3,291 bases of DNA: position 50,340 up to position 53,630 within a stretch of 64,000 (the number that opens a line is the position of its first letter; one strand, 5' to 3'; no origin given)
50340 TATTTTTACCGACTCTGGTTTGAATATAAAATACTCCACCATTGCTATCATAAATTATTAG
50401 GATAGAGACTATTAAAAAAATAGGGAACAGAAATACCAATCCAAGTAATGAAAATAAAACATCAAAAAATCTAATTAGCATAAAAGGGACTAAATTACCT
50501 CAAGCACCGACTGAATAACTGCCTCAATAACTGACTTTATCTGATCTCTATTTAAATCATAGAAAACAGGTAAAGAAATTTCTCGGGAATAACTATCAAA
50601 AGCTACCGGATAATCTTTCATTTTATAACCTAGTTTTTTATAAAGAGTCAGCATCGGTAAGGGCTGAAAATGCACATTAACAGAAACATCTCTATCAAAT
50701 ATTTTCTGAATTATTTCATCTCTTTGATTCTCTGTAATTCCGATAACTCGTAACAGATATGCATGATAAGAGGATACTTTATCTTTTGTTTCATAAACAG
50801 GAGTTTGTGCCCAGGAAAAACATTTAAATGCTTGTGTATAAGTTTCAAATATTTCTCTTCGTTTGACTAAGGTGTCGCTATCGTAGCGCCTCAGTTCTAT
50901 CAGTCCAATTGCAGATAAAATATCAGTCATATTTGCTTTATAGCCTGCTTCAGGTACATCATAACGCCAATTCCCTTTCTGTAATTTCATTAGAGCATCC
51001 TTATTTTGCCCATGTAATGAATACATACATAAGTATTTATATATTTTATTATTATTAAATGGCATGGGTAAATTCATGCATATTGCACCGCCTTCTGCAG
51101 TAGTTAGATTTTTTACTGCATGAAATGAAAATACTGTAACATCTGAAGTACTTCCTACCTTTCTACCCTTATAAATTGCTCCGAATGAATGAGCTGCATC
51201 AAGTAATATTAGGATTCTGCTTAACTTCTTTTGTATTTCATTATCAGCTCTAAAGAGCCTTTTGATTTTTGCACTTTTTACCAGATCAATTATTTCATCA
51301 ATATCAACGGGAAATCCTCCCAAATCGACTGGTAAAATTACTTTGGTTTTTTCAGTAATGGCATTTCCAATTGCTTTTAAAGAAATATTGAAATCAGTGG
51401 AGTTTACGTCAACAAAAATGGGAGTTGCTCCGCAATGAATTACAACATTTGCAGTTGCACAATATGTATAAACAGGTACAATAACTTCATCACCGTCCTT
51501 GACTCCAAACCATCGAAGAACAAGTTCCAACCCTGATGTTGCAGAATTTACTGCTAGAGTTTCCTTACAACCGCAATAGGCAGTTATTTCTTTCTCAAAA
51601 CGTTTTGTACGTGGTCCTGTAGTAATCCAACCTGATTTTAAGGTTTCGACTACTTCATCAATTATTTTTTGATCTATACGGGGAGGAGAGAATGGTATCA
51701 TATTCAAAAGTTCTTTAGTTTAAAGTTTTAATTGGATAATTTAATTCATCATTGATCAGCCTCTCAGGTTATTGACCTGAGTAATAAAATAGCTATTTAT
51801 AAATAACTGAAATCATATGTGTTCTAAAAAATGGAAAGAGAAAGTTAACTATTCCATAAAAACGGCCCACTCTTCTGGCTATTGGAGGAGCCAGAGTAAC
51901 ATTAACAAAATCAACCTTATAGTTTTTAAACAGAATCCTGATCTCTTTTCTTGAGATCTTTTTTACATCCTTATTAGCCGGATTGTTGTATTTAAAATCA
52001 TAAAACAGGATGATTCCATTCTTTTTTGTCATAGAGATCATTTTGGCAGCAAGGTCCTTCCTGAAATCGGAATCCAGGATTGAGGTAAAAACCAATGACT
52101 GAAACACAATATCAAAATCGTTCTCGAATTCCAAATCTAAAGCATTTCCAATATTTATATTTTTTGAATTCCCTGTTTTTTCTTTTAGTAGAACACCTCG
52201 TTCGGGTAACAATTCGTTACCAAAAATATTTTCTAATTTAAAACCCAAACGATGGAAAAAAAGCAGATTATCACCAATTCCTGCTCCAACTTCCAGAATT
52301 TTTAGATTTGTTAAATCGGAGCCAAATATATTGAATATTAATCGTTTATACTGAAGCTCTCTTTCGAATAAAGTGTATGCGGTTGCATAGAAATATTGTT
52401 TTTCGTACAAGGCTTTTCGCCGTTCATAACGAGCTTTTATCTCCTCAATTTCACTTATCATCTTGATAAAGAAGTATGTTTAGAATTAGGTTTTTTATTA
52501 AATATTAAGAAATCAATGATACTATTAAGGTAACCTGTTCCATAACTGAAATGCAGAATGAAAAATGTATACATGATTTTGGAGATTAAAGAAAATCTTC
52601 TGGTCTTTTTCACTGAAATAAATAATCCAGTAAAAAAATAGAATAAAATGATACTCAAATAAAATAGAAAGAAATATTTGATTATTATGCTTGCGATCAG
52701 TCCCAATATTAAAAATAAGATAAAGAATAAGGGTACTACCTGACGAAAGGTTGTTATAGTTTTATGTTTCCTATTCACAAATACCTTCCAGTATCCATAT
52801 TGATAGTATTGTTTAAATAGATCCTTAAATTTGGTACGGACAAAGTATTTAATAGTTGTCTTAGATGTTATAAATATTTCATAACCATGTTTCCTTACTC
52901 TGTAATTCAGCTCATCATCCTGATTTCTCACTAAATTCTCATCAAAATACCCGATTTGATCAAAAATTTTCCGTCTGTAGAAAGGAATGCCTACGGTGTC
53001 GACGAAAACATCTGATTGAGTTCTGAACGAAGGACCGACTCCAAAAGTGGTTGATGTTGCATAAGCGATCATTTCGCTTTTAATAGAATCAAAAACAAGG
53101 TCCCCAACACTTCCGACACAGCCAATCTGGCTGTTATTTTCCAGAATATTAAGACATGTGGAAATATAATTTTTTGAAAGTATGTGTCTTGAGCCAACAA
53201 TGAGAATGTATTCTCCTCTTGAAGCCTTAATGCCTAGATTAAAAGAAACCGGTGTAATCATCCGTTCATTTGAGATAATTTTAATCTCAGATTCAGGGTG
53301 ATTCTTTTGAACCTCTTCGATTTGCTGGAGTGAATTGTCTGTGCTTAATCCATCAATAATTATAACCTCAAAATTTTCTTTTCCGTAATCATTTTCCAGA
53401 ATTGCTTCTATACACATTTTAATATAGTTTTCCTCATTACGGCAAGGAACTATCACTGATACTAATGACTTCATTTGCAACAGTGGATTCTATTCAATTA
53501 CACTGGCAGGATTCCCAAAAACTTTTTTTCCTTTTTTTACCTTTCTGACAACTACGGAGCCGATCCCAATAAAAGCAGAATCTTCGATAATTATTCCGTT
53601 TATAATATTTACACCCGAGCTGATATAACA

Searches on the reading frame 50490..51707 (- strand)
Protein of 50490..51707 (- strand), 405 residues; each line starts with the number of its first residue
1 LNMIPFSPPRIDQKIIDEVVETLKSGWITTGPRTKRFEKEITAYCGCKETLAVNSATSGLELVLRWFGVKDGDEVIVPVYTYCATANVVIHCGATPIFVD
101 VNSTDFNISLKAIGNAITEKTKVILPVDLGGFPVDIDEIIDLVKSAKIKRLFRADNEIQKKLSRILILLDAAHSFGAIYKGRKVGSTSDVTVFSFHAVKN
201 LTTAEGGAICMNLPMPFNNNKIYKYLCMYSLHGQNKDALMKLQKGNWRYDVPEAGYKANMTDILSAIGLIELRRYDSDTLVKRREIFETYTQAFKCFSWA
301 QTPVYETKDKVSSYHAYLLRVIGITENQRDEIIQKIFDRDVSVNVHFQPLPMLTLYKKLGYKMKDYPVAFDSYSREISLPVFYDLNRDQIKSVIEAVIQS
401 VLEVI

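Call 5: search_protein_families(library=pfam, proteins=[window:50490-51707:-], max_evalue=0.01)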
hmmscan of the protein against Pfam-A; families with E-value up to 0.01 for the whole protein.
window:50490-51707:- (405 aa): 3 families
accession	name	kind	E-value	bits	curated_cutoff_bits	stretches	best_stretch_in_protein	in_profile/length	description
PF01041.23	DegT_DnrJ_EryC1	-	1.9e-95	320.6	19.8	1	10-397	2-359/360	DegT/DnrJ/EryC1/StrS aminotransferase family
PF00155.27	Aminotran_1_2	-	3e-06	27.1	19.7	1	34-125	44-151/361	Aminotransferase class I and II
PF01053.26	Cys_Met_Meta_PP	-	1.4e-05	24.3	27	1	31-148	51-168/381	Cys/Met metabolism PLP-dependent enzyme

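Call 9: search_protein_families(library=ncbifam, proteins=[window:50490-51707:-], max_evalue=0.001)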
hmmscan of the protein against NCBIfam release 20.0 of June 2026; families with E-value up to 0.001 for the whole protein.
window:50490-51707:- (405 aa): 20 families
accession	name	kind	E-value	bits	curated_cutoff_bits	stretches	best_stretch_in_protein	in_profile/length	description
TIGR03588.1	PseC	equivalog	4.3e-91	305.7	423.5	1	3-399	1-378/380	UDP-4-amino-4,6-dideoxy-N-acetyl-beta-L-altrosamine transaminase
NF008658.2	PRK11658.1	equivalog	6.9e-74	248.8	631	1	2-399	3-375/379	UDP-4-amino-4-deoxy-L-arabinose aminotransferase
NF008687.0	PRK11706.1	equivalog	2e-55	188.1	375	1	3-399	1-372/375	dTDP-4-amino-4,6-dideoxygalactose transaminase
TIGR04181.1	NHT_00031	hypoth_equivalog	2.2e-51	174.8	420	1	4-380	1-357/359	LegC family aminotransferase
TIGR02379.1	ECA_wecE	subfamily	3.4e-43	147.9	434.85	1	3-400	1-374/376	dTDP-4-amino-4,6-dideoxy-D-glucose transaminase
TIGR04427.1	PLP_DesI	equivalog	2.5e-36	125.6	650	1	12-396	30-378/390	dTDP-4-dehydro-6-deoxyglucose aminotransferase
NF011936.0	PRK15407.1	equivalog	7.9e-31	107.2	423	1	3-212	36-236/440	lipopolysaccharide biosynthesis protein RfbH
NF005817.0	PRK07683.1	equivalog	5.7e-15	54.9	575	1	43-162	85-206/387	aminotransferase A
NF005816.0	PRK07682.1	equivalog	1.1e-06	27.6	620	1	43-127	86-173/390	aminotransferase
NF004975.0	PRK06348.1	equivalog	4.1e-06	26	549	1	37-125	79-167/384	pyridoxal phosphate-dependent aminotransferase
NF041364.1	GntC_guanitoxin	equivalog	1.2e-05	24.4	415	1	69-125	81-139/356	guanitoxin biosynthesis PLP-dependent (S)-gamma-hydroxy-L-arginine cyclodehydratase GntC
NF006488.0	PRK08912.1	equivalog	1.8e-05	23.9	498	1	69-125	108-164/387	aminotransferase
NF005305.0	PRK06836.1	equivalog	3e-05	23.5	376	1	48-125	99-175/396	pyridoxal phosphate-dependent aminotransferase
NF009079.0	PRK12414.1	subfamily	7e-05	22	481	1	44-125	87-167/384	methionine aminotransferase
NF002878.0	PRK03321.1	subfamily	7.4e-05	21.6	374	1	50-125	76-150/352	histidinol-phosphate transaminase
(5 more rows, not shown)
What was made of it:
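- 49888..53480 (-): Downstream partners: GT2 with a C-terminal membrane segment (52458-53480), methyltransferase (51793-52461), DegT/PseC-like sugar aminotransferase (50490-51707) and a small PglC-like phosphoglycosyltransferase (49888-50481). Pfam and NCBIfam (calls 5, 9).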

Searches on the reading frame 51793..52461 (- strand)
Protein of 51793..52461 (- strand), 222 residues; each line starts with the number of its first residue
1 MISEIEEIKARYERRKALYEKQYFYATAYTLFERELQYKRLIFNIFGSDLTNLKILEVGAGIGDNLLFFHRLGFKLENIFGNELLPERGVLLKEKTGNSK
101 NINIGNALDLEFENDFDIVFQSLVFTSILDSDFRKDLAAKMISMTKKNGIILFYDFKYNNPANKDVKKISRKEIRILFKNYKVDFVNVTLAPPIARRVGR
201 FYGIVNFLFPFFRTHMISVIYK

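Call 5: search_protein_families(library=pfam, proteins=[window:51793-52461:-], max_evalue=0.01)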
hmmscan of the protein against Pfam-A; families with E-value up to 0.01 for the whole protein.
window:51793-52461:- (222 aa): 4 families
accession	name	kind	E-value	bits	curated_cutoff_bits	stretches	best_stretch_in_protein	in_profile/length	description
PF08241.18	Methyltransf_11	-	2e-05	25.5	21.2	1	56-153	1-95/95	Methyltransferase domain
PF13649.12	Methyltransf_25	-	0.00012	23.1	27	1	55-149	1-97/97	Methyltransferase domain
PF13489.12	Methyltransf_23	-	0.00033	20.9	27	1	35-163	6-126/164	Methyltransferase domain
PF13847.12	Methyltransf_31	-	0.0068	16.5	27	0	52-168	4-124/145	Methyltransferase domain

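Call 9: search_protein_families(library=ncbifam, proteins=[window:51793-52461:-], max_evalue=0.001)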
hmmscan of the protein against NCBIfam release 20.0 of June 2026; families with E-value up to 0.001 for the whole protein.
window:51793-52461:- (222 aa): 1 family
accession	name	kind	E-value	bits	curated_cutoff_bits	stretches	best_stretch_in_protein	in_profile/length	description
NF008992.0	PRK12335.1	equivalog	0.00011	21.5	303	1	49-152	120-222/289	SAM-dependent methyltransferase TehB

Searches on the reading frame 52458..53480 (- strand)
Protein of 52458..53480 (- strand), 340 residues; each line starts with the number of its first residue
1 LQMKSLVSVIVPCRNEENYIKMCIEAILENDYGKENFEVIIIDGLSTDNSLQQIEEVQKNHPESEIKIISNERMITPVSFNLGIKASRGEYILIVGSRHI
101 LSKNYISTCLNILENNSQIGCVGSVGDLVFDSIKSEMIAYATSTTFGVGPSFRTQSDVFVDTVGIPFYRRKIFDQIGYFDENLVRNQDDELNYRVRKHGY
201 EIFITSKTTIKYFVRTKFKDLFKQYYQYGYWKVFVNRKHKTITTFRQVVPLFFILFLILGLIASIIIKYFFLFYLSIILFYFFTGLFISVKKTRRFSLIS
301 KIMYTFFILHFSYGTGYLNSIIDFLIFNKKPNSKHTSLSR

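Call 5: search_protein_families(library=pfam, proteins=[window:52458-53480:-], max_evalue=0.01)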
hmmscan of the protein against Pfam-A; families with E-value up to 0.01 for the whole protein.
window:52458-53480:- (340 aa): 4 families
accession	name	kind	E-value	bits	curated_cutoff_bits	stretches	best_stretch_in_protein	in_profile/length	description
PF00535.33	Glycos_transf_2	-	5.4e-21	75.7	23.3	1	8-176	1-167/168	Glycosyl transferase family 2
PF13641.12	Glyco_tranf_2_3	-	1e-16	62.1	27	1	7-224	3-223/230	Glycosyltransferase like family 2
PF10111.15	Glyco_tranf_2_2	-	6.3e-06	26.3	27.3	1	8-215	1-218/276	Glycosyltransferase like family 2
PF13632.12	Glyco_trans_2_3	-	1.2e-05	25.7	27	1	99-283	9-193/198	Glycosyl transferase family group 2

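Call 9: search_protein_families(library=ncbifam, proteins=[window:52458-53480:-], max_evalue=0.001)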
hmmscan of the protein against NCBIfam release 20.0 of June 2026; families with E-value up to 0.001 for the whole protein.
window:52458-53480:- (340 aa): 20 families
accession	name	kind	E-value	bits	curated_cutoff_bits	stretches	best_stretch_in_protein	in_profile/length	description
TIGR03937.1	PgaC_IcaA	equivalog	1.9e-21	76.5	422.3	1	5-313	45-349/407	poly-beta-1,6-N-acetyl-D-glucosamine synthase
NF041875.1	EPS_EpsD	equivalog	5.1e-20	72.1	370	1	7-245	1-240/325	exopolysaccharide biosynthesis glycosyltransferase EpsD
TIGR03965.1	mycofact_glyco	equivalog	2.6e-15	56.2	280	1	6-257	75-324/467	mycofactocin biosynthesis glycosyltransferase MftF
TIGR03111.1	glyc2_xrt_Gpos1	hypoth_equivalog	8.4e-14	51.2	363.95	1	7-199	51-252/439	TIGR03111 family XrtG-associated glycosyltransferase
NF007482.0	PRK10073.1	equivalog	8.5e-13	48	423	1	2-132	3-128/334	glycosyltransferase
NF038299.1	EPS_HpsN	equivalog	1.1e-12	47.6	425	1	6-134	2-124/317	hormogonium polysaccharide biosynthesis glycosyltransferase HpsN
TIGR04283.1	glyco_like_mftF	equivalog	1.5e-11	44.4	182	1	7-206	1-179/221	TIGR04283 family arsenosugar biosynthesis glycosyltransferase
NF047683.1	TeichurnBiosyTuaG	equivalog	1.5e-10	41.2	400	1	2-116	3-114/252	teichuronic acid biosynthesis protein TuaG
NF053739.1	GlytfEpsEBac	equivalog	1.2e-09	37.6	450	1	7-138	3-131/265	glycosyltransferase EpsE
NF038302.1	EPS_HpsE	equivalog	6.2e-08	32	300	1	8-127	4-125/307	hormogonium polysaccharide biosynthesis glycosyltransferase HpsE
TIGR03469.1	HpnB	hypoth_equivalog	1.8e-07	30.6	379.25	1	7-74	46-113/386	hopene-associated glycosyltransferase HpnB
NF050050.1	ProtGlycPglI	equivalog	1.5e-06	27.8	500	1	6-112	3-107/306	GalNAc(5)-diNAcBac-PP-undecaprenol beta-1,3-glucosyltransferase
TIGR03472.1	HpnI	equivalog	1.6e-06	27.3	310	1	6-258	42-298/373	bacteriohopanetetrol glucosamine biosynthesis glycosyltransferase HpnI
NF007453.0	PRK10018.1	equivalog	2e-06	27.7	382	1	3-108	4-106/280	colanic acid biosynthesis glycosyltransferase WcaA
NF041394.1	GtaseAglG_Halo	equivalog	1.3e-05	24.6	440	1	7-194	3-189/304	glucosyl-dolichyl phosphate glucuronosyltransferase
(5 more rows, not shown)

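Call 62: search_solved_structures(query=window:52461-53480:-, max_evalue=0.001)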
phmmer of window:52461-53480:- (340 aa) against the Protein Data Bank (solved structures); distinct sequences matched with E-value up to 0.001: 13.
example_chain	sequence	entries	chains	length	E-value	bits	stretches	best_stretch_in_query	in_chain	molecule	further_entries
6p61_A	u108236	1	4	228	2.1e-14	56.9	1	5-131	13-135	Glycosyltransferase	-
5hea_A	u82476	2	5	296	7.6e-11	45.2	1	5-120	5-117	Putative glycosyltransferase (GalT1)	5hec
2z87_A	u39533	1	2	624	2.9e-10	43.3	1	5-124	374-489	Chondroitin synthase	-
2z86_A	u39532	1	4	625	2.9e-10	43.3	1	5-124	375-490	Chondroitin synthase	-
5tze_C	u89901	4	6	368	1.1e-09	41.4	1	7-113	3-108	Glycosyl transferase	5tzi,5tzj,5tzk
5tz8_A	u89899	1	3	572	2.2e-09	40.4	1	8-113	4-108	Glycosyl transferase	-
3bcv_A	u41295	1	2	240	1.4e-07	34.5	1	5-114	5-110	Putative glycosyltransferase protein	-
8vh7_A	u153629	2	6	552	2e-07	33.9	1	5-201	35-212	Heparosan synthase B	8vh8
8viw_A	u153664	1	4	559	2.1e-07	33.9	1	5-201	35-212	Heparosan synthase B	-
6yv7_B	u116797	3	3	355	2.9e-07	33.4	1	6-97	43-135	Glycosyl transferase, family 2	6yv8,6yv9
6yv7_A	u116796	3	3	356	2.9e-07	33.4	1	6-97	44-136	Glycosyl transferase, family 2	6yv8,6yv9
6h1j_A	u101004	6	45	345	6.3e-05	25.7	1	6-123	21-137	Probable ss-1,3-N-acetylglucosaminyltransferase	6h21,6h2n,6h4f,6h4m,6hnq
9jma_A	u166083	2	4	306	0.00024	23.8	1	6-117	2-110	GalNAc(5)-diNAcBac-PP-undecaprenol beta-1,3-glucosyltransferase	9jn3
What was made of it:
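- Tried and rejected: Its solved relatives are generic GT2 enzymes, so the idea is unsupported (call 62).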
